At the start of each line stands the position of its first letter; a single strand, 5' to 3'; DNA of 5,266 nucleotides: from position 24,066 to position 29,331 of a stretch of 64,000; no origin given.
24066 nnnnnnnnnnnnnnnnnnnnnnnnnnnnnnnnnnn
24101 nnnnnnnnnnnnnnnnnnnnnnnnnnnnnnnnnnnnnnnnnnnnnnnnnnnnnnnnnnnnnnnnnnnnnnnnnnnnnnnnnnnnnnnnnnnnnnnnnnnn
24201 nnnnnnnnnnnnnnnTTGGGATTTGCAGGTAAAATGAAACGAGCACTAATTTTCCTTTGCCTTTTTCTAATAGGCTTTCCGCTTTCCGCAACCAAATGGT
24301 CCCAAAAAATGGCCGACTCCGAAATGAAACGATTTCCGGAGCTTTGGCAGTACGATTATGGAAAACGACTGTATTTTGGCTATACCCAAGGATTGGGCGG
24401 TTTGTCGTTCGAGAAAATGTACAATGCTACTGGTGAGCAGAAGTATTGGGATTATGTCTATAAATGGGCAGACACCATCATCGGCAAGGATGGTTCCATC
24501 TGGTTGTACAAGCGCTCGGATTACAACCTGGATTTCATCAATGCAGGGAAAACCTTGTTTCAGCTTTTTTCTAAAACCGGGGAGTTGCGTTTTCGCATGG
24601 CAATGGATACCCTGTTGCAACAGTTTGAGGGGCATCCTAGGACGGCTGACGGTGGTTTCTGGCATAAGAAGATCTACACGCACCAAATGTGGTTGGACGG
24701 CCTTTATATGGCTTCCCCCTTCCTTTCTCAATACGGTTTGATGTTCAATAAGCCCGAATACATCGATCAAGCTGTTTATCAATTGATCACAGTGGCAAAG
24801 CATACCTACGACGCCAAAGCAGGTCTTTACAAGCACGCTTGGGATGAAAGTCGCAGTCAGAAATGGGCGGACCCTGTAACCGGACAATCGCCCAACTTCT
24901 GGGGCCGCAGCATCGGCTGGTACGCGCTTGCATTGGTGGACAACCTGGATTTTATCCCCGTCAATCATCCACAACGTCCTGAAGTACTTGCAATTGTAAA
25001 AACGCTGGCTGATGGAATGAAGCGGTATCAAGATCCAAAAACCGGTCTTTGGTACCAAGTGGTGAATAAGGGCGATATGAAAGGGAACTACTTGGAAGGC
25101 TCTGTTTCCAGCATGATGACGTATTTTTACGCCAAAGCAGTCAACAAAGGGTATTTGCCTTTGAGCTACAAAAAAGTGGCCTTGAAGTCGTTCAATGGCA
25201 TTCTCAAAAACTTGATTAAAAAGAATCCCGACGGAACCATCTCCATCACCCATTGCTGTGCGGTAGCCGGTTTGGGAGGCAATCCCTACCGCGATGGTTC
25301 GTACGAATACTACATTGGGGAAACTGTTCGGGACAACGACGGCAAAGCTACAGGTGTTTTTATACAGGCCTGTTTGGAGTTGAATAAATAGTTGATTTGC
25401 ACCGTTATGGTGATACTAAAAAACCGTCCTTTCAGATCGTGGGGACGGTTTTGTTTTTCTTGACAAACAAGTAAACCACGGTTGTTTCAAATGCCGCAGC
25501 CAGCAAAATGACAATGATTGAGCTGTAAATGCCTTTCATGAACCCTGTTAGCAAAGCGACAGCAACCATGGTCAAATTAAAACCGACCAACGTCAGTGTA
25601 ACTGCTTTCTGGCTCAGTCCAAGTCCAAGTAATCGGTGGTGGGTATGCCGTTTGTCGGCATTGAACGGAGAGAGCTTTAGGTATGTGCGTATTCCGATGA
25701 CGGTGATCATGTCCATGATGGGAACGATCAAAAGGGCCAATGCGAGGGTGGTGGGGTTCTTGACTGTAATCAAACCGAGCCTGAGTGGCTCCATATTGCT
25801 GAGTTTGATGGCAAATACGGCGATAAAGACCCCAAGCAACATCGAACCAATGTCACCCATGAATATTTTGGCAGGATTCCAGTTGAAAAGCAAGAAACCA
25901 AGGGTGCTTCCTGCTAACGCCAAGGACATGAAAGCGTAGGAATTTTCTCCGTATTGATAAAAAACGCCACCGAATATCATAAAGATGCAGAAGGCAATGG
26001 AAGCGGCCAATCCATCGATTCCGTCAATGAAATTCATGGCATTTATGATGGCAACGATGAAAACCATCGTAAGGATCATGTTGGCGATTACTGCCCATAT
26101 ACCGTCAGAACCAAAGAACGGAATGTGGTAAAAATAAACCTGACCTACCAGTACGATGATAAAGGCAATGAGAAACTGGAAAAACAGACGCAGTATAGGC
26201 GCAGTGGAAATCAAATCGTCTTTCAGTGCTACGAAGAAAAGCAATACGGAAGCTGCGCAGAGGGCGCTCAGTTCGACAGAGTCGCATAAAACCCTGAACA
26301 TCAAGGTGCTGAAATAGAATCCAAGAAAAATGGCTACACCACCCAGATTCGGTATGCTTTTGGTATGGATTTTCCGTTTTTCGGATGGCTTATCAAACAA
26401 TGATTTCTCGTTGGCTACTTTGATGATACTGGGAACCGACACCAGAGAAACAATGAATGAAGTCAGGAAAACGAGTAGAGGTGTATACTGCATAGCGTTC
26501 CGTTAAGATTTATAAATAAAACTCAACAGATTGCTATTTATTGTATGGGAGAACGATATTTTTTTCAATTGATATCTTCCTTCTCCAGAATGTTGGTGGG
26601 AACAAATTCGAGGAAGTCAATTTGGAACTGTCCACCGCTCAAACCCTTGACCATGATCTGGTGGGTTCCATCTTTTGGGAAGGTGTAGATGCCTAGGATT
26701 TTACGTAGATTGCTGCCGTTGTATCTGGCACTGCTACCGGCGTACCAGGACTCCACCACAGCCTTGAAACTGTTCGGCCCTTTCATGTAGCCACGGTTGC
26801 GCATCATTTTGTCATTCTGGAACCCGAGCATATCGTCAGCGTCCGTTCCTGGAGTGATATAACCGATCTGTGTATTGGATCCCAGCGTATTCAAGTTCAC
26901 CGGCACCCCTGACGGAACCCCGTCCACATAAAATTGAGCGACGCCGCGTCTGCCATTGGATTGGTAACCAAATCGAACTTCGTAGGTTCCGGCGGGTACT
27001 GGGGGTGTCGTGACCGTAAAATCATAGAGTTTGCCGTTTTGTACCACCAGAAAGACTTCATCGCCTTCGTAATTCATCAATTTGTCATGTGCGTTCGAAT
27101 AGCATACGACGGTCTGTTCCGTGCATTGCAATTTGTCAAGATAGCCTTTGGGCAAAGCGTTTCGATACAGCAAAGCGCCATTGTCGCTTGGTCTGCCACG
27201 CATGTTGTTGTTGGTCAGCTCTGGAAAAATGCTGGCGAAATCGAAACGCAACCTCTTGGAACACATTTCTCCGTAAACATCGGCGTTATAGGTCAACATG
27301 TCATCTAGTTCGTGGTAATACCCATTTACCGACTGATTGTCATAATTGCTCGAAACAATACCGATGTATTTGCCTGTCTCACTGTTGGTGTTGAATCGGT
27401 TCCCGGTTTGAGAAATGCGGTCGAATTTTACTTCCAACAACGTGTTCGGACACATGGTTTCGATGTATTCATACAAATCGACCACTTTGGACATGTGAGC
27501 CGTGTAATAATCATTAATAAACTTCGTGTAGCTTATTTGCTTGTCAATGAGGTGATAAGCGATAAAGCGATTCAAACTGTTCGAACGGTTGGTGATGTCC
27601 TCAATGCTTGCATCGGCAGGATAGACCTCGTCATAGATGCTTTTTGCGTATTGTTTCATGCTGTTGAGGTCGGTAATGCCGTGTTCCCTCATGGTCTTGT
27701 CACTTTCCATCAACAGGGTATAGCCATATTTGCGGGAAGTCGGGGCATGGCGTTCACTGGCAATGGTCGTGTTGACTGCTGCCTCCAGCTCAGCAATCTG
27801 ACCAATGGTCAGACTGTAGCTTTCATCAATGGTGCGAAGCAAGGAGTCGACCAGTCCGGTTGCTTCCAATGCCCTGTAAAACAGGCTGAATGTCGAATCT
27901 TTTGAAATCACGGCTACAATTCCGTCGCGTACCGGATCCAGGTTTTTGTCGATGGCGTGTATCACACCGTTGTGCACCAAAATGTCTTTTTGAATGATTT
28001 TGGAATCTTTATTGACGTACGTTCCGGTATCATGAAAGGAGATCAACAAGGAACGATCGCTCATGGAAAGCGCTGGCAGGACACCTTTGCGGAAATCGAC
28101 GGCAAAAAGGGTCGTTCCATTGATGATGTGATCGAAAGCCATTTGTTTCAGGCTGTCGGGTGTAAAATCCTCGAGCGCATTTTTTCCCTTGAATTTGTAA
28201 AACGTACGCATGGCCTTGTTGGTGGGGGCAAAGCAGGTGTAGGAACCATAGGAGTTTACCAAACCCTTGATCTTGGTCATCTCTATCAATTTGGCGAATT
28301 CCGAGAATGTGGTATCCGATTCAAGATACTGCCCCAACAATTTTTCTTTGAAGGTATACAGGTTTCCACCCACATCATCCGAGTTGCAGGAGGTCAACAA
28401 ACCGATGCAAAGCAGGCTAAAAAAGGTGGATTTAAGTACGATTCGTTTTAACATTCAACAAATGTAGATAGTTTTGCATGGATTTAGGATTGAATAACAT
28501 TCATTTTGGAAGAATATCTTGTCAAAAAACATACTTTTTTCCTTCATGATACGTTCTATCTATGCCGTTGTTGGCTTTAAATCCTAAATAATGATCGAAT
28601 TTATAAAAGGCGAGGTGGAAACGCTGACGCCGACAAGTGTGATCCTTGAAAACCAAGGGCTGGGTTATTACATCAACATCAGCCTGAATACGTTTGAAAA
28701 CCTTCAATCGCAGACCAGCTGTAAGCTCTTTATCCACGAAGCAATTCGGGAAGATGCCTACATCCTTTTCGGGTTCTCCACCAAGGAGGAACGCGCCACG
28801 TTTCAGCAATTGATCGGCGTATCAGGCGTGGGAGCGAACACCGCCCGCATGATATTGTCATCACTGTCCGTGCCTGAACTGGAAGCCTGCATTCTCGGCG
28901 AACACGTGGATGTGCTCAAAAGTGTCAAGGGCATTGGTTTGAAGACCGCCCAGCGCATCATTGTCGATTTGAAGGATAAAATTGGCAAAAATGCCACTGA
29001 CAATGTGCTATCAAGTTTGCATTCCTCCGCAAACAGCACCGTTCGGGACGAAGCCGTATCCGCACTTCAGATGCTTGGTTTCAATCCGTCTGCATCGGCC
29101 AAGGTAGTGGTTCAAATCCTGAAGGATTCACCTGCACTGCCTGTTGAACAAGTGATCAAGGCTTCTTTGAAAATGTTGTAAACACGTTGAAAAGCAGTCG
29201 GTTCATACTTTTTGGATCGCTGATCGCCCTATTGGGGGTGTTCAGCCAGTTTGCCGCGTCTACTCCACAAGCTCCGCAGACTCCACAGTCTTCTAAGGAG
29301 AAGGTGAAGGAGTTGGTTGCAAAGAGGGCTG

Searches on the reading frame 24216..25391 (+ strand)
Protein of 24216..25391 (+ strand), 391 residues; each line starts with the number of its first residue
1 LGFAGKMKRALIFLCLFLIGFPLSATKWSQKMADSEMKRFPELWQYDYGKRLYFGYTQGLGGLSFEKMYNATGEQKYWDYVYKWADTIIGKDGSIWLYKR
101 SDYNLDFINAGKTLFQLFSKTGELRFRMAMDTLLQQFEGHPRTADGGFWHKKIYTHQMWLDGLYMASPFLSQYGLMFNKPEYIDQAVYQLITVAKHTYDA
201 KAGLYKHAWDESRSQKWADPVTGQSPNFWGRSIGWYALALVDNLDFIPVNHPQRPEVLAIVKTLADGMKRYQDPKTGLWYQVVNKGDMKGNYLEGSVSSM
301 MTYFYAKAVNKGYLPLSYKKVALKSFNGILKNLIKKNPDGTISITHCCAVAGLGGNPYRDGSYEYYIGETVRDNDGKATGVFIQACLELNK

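Call 9: search_protein_families(library=pfam, proteins=[window:24216-25391:+], max_evalue=0.001)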
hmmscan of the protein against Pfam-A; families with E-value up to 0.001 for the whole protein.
window:24216-25391:+ (391 aa): 1 family
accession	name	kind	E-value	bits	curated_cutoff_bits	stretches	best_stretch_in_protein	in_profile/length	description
PF07470.19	Glyco_hydro_88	-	1.1e-107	360.5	26.6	1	28-389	1-348/352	Glycosyl Hydrolase Family 88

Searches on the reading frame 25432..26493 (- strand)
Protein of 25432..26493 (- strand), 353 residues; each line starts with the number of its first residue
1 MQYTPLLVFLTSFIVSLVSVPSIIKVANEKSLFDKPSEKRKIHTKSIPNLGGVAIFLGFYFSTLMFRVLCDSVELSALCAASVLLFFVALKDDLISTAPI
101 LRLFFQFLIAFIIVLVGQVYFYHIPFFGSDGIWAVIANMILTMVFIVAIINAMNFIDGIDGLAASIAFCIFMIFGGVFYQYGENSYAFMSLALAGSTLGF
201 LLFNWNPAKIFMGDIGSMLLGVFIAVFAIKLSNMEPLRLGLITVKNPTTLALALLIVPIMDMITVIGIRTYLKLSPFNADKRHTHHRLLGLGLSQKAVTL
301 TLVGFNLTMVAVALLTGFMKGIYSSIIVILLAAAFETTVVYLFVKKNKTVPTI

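Call 35: search_protein_families(library=pfam, proteins=[window:25432-26493:-], max_evalue=0.0001)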
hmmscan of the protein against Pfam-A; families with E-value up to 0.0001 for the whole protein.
window:25432-26493:- (353 aa): 1 family
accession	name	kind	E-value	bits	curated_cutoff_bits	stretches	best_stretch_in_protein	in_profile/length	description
PF00953.26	Glycos_transf_4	-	1.8e-38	132.5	27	1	77-231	3-159/160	Glycosyl transferase family 4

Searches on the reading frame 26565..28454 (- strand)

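Call 35: search_protein_families(library=pfam, proteins=[window:26565-28454:-], max_evalue=0.0001)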
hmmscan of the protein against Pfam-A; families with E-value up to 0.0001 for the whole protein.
window:26565-28454:- (629 aa): 1 family
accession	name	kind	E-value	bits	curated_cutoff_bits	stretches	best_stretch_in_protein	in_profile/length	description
PF02469.27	Fasciclin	-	3.4e-21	76.1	22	1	49-174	2-123/123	Fasciclin domain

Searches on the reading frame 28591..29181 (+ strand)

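Call 35: search_protein_families(library=pfam, proteins=[window:28591-29181:+], max_evalue=0.0001)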
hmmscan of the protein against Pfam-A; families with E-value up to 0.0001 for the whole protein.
window:28591-29181:+ (196 aa): 5 families
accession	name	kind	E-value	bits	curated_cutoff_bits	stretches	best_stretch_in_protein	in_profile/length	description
PF01330.27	RuvA_N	-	5e-20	71.8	23.6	1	1-61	1-61/61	RuvA N terminal domain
PF14520.12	HHH_5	-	5e-13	49.8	27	1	71-129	1-57/57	Helix-hairpin-helix domain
PF07499.19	RuvA_C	-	2.4e-11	44.4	24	1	151-195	2-45/47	RuvA, C-terminal domain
PF00633.29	HHH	-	5.4e-08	32.7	24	0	68-90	7-29/30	Helix-hairpin-helix motif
PF01367.25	5_3_exonuc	-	9.5e-05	23.3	40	0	101-128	12-39/97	5'-3' exonuclease, C-terminal SAM fold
